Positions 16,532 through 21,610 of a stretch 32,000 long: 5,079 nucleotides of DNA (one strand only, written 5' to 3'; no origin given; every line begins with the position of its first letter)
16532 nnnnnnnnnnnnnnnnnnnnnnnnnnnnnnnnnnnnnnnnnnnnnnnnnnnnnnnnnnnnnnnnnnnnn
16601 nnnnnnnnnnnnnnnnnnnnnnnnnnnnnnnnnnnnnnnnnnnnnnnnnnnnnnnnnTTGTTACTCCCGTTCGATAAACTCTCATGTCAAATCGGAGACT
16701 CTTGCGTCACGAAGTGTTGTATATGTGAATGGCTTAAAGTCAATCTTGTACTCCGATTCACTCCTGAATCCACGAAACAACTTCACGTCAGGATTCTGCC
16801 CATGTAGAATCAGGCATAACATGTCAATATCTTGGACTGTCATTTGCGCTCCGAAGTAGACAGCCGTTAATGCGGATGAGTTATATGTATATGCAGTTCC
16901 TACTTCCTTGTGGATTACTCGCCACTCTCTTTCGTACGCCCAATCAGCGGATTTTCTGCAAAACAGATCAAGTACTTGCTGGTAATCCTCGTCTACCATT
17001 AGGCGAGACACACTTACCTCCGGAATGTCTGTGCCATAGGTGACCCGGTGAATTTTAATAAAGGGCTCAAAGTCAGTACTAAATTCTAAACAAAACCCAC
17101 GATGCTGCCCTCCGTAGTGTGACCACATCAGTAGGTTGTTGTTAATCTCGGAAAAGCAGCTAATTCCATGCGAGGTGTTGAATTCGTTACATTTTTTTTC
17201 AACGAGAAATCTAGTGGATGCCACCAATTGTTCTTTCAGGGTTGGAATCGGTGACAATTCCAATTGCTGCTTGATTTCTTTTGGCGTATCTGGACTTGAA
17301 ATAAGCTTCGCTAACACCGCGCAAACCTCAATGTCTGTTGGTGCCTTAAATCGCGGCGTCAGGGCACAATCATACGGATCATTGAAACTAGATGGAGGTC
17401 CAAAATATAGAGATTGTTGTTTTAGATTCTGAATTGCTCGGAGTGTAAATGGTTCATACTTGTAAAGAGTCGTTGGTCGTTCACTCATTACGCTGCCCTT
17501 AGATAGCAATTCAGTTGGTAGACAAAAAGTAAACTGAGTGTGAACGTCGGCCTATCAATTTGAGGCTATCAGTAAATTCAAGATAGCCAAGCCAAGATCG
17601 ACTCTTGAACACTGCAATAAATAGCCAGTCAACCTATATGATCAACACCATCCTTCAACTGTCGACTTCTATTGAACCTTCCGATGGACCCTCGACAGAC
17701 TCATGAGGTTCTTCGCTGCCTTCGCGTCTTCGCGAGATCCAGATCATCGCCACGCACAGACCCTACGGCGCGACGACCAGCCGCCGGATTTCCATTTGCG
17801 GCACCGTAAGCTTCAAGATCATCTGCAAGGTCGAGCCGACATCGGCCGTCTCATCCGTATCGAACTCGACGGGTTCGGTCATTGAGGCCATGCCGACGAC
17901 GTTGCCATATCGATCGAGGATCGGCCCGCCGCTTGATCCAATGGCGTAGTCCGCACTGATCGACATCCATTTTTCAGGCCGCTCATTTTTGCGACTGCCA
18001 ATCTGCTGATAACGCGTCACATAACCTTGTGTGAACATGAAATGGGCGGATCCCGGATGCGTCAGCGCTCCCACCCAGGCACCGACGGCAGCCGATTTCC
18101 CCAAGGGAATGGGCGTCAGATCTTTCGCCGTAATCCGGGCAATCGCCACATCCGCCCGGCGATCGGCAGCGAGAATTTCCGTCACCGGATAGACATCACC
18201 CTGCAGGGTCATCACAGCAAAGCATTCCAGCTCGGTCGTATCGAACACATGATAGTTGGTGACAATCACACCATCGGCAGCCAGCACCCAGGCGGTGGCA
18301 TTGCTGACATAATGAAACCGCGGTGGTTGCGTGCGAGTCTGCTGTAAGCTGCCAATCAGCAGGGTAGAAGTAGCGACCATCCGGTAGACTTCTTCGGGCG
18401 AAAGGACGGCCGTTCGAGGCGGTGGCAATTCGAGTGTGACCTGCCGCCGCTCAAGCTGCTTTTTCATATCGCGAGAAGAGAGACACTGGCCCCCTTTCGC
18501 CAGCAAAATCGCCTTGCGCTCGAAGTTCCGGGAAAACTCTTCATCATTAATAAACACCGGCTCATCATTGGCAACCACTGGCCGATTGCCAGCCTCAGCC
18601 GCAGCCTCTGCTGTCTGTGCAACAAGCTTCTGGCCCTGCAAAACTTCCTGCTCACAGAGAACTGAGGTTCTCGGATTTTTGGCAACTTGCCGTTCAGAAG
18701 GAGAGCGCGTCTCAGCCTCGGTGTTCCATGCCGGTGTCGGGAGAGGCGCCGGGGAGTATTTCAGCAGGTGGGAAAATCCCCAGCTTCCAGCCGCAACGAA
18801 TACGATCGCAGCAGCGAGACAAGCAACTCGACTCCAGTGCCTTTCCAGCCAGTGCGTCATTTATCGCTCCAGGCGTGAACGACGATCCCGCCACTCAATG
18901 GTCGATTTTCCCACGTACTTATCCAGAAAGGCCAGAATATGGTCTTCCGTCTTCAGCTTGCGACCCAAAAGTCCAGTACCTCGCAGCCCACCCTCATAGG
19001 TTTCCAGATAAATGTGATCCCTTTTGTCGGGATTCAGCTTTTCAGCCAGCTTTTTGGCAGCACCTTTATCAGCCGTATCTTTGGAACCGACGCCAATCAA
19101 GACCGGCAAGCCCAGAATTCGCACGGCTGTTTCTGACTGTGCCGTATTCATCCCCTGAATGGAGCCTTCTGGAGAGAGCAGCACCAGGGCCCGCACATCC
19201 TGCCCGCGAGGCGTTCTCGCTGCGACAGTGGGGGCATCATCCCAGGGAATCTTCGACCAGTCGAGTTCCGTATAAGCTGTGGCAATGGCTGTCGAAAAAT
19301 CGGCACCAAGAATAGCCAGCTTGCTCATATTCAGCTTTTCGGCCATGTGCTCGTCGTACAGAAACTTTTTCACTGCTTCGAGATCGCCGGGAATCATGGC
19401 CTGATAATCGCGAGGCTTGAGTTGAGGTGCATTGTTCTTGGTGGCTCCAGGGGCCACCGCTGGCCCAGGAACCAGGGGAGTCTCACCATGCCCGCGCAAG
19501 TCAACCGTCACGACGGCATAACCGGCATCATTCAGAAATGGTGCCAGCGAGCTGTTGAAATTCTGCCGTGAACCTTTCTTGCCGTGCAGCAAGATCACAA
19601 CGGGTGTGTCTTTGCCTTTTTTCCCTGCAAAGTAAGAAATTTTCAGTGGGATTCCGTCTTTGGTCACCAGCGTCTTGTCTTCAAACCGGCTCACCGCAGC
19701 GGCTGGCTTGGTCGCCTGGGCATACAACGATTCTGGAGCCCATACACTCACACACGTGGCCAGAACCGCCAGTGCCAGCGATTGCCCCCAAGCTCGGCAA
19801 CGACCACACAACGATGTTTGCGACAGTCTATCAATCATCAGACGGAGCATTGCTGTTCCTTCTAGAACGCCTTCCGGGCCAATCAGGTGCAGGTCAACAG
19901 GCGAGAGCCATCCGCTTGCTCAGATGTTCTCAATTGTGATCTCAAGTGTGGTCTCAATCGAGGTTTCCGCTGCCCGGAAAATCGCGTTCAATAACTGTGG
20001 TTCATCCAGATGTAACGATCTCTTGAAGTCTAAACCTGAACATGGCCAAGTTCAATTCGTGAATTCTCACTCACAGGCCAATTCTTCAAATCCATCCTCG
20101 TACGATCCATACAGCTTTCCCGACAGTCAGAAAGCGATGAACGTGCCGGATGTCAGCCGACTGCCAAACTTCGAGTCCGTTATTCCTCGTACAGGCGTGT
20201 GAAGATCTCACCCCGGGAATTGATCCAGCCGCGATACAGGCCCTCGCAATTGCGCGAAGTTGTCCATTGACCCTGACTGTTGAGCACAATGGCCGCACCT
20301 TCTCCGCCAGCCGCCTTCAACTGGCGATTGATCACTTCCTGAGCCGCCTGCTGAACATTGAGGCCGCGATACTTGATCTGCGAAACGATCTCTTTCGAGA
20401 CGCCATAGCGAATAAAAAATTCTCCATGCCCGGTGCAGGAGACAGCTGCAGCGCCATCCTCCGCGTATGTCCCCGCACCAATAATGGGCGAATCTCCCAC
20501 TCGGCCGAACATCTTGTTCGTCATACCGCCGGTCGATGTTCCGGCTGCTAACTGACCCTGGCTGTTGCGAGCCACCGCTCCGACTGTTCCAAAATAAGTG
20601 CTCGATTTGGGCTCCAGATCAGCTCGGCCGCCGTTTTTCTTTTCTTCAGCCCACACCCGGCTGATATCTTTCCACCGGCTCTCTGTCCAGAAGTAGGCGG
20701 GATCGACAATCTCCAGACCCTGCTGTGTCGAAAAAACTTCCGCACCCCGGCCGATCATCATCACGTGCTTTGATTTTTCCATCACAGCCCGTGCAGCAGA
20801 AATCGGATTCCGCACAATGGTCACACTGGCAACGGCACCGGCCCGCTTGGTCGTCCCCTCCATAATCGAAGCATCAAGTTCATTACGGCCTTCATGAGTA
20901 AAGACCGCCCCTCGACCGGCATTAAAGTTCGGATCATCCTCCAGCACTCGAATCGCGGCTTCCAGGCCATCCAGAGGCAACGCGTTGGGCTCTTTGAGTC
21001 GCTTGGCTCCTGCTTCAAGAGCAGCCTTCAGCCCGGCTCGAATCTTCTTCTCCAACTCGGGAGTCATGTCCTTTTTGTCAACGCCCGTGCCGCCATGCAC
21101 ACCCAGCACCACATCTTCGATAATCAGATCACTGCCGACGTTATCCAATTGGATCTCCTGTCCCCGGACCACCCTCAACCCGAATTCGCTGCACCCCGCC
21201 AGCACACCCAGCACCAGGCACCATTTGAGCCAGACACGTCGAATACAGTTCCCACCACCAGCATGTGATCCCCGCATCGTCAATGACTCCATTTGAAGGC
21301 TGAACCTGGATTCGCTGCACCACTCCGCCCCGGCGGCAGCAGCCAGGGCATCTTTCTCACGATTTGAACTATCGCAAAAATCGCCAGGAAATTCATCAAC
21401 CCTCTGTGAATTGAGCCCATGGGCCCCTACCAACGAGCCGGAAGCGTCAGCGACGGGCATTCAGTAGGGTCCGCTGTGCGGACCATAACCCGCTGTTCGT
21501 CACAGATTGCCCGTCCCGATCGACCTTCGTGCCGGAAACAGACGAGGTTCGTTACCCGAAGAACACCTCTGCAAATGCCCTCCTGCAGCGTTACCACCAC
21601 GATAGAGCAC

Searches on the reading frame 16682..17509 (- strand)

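Call 23: search_protein_families(library=pfam, proteins=[window:16682-17509:-], max_evalue=0.001)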
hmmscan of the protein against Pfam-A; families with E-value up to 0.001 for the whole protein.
window:16682-17509:- (275 aa): 1 family
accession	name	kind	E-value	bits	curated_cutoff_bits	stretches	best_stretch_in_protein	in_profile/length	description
PF11185.13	DUF2971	-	1.8e-09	39.2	22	1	128-198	1-89/89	Protein of unknown function (DUF2971)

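Call 74: search_protein_families(library=padloc, proteins=[window:16682-17509:-], max_evalue=0.001)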
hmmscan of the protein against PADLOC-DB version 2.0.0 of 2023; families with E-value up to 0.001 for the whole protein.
window:16682-17509:- (275 aa): 4 families
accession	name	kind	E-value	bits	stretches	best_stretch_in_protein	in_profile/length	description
PDLC04990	PDC-S31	-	3.6e-57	192.1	1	11-259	5-256/259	-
PDLC04994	PDC-S31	-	8.5e-38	128.3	1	10-256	14-268/273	-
PDLC04991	PDC-S31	-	9.1e-26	88.8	1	103-246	54-189/208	-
PDLC04992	PDC-S31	-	3.4e-13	47.9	1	112-239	55-196/220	-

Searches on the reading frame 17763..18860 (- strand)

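Call 23: search_protein_families(library=pfam, proteins=[window:17763-18860:-], max_evalue=0.001)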
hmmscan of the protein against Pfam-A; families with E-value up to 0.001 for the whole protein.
window:17763-18860:- (365 aa): 1 family
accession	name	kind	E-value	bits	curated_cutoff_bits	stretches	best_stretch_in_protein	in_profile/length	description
PF13365.12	Trypsin_2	-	1.1e-24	88.2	27.6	1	188-324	1-144/144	Trypsin-like peptidase domain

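Call 74: search_protein_families(library=padloc, proteins=[window:17763-18860:-], max_evalue=0.001)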
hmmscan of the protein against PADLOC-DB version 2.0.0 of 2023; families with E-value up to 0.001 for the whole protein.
window:17763-18860:- (365 aa): 2 families
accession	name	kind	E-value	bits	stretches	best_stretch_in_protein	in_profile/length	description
PDLC02960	RT-Protease_XI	-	2.4e-11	41.3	1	176-328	348-486/506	single gene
PDLC02959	RT-Protease_XI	-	3.1e-11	40.9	1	184-328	348-489/510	single gene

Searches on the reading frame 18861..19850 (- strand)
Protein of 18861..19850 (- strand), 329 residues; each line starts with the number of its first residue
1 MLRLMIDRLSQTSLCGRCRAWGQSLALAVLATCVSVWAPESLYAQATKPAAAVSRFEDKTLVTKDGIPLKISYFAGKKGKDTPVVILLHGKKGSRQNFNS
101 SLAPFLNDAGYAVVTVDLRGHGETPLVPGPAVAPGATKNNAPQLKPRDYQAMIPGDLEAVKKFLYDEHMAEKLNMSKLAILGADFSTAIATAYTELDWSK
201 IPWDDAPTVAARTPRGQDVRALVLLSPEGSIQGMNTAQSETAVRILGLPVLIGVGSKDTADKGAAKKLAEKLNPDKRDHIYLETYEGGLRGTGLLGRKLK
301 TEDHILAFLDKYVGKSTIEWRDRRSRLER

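Call 23: search_protein_families(library=pfam, proteins=[window:18861-19850:-], max_evalue=0.001)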
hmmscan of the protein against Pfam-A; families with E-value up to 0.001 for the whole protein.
window:18861-19850:- (329 aa): 3 families
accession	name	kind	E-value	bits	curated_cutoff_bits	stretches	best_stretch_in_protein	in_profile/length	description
PF00561.26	Abhydrolase_1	-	7e-09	36.1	25.8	1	83-197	1-90/245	alpha/beta hydrolase fold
PF12146.15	Hydrolase_4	-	2.4e-08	34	27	1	83-125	5-46/239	Serine aminopeptidase, S33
PF12697.13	Abhydrolase_6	-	0.00022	22.4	26.3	1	85-234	1-94/217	Alpha/beta hydrolase family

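Call 74: search_protein_families(library=padloc, proteins=[window:18861-19850:-], max_evalue=0.001)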
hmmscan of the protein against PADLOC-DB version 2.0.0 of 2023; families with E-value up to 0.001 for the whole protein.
window:18861-19850:- (329 aa): 0 families

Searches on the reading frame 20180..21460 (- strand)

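Call 23: search_protein_families(library=pfam, proteins=[window:20180-21460:-], max_evalue=0.001)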
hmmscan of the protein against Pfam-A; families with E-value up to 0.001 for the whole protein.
window:20180-21460:- (426 aa): 1 family
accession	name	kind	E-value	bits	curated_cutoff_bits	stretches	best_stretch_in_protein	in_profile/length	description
PF01112.23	Asparaginase_2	-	1.4e-104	350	27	1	118-416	2-301/309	Asparaginase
